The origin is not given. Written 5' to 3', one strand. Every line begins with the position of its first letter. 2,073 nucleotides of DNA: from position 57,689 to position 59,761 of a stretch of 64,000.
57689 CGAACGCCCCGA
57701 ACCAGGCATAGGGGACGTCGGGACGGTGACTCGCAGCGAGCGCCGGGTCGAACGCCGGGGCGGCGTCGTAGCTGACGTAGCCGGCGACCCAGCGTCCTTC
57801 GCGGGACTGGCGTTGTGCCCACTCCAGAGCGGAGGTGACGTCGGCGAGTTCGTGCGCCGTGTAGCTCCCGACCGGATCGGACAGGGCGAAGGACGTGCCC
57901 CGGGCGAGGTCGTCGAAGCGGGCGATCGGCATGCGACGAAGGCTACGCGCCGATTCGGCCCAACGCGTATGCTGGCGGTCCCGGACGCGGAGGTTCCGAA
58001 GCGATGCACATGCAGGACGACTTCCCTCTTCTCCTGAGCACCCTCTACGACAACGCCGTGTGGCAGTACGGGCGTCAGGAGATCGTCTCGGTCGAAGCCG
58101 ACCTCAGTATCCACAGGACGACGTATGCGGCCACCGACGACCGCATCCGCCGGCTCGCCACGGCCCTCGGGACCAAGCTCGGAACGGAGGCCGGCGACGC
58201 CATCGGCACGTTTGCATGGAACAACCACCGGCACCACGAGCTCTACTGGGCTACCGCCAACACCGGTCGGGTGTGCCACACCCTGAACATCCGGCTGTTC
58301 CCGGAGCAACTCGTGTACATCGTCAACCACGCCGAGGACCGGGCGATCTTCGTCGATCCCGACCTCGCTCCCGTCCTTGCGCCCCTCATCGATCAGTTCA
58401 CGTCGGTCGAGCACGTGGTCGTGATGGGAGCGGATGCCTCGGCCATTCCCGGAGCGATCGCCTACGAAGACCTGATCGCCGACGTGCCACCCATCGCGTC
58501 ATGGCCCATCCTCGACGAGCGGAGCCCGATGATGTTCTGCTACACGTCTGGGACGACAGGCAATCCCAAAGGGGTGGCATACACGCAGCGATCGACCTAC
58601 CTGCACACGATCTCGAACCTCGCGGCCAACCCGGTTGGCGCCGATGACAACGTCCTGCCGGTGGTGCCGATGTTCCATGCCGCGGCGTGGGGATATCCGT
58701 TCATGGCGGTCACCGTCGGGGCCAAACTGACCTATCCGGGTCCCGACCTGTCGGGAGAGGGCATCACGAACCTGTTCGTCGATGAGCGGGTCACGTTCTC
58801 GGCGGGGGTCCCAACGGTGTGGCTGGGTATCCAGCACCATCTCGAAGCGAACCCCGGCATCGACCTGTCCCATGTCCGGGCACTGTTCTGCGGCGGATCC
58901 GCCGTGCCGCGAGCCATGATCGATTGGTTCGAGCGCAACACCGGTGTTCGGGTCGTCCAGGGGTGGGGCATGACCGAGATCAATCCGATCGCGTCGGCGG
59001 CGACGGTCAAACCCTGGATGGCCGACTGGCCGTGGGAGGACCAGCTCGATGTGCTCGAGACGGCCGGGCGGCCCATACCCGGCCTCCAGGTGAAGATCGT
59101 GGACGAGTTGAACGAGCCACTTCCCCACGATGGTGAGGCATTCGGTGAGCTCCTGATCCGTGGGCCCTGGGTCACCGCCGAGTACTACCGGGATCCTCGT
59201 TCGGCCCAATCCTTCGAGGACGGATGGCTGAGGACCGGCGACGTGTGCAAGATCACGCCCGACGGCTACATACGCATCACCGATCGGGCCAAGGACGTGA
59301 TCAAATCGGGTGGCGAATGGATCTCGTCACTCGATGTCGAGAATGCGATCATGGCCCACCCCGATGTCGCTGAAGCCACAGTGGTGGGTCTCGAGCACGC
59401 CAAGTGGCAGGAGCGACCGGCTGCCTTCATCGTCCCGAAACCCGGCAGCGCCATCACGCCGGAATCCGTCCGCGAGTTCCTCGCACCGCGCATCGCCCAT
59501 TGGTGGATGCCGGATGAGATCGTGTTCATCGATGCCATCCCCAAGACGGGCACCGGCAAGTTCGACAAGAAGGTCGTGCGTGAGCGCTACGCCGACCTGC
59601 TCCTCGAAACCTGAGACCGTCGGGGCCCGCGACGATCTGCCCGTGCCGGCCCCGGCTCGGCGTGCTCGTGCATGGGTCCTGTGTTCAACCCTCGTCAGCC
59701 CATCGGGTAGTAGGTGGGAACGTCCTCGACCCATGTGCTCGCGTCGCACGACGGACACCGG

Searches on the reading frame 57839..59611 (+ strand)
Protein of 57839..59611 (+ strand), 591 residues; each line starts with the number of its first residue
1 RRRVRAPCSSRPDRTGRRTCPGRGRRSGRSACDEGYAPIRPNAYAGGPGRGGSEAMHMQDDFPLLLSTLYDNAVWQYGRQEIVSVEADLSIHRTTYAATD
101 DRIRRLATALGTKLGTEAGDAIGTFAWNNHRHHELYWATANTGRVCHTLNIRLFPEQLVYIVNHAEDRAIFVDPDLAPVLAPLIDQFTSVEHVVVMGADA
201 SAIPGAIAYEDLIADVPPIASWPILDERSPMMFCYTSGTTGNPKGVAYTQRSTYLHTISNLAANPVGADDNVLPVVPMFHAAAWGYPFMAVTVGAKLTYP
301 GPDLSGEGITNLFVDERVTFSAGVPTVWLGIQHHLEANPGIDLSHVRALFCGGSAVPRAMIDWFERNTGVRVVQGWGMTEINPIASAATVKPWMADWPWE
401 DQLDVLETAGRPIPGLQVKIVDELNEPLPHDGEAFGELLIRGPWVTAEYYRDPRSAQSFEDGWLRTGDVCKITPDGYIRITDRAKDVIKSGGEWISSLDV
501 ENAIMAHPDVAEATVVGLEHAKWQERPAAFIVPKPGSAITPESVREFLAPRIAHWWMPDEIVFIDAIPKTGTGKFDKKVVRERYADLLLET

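Call 71: search_protein_families(library=pfam, proteins=[window:57839-59611:+], max_evalue=0.001)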
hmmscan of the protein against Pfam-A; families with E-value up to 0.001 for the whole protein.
window:57839-59611:+ (591 aa): 2 families
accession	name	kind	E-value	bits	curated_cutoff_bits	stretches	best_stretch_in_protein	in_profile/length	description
PF00501.34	AMP-binding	-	1.2e-70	238.8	29.9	1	91-450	19-384/384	AMP-binding enzyme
PF13193.12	AMP-binding_C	-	1.1e-21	78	24.5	1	500-574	2-76/76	AMP-binding enzyme C-terminal domain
